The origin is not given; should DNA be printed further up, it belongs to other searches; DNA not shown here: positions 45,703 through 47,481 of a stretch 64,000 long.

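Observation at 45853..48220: Candidate novel restriction/defence module: DNA methyltransferase-HNH fusion with a Cas4-like Cys-rich nuclease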

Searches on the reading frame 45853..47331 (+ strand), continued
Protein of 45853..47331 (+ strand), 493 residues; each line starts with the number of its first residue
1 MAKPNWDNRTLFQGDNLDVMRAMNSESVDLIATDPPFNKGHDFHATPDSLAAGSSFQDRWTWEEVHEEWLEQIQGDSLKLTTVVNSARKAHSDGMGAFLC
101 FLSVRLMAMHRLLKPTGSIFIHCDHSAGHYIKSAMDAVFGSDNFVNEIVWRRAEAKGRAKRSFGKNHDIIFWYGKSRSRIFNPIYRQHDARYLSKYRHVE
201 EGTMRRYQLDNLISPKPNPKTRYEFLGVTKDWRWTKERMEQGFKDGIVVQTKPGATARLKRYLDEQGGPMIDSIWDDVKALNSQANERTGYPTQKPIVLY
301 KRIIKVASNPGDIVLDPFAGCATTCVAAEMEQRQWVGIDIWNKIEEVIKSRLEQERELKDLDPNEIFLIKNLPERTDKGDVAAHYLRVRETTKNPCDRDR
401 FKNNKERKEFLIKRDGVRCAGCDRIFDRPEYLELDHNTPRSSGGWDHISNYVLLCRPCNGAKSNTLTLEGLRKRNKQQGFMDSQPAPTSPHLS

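Call 93: search_protein_families(library=pfam, proteins=[L108:4370-5296:+, L108:5335-5631:+], max_evalue=0.1)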
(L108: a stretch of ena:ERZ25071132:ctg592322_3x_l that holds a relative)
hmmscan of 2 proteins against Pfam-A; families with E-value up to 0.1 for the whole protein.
L108:4370-5296:+ (309 aa): 1 family
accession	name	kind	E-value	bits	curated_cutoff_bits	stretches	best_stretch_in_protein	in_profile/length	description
PF19804.4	DUF6287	-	0.068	12.9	26.3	0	91-104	17-30/34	Domain of unknown function (DUF6287)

L108:5335-5631:+ (99 aa): 3 families
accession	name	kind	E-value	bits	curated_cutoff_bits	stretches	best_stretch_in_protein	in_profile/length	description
PF22709.1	Mu_Gam-Sipho_Gp157-TOTE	-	0.052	13.9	27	0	8-42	3-37/63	Mu Gam/Sipho_Gp157-like domain of the TOTE conflict systems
PF21023.2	DENR_N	-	0.059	13.4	25.3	0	65-78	18-31/37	DENR, N-terminal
PF07989.16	Cnn_1N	-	0.063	13.9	28.5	0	3-41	35-73/74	Centrosomin N-terminal motif 1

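Call 100: search_protein_families(library=padloc, proteins=[L108:4370-5296:+, L108:5335-5631:+], max_evalue=0.001)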
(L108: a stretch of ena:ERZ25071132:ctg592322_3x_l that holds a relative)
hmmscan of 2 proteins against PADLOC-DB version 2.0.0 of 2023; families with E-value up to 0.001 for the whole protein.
L108:4370-5296:+ (309 aa): 0 families

L108:5335-5631:+ (99 aa): 0 families
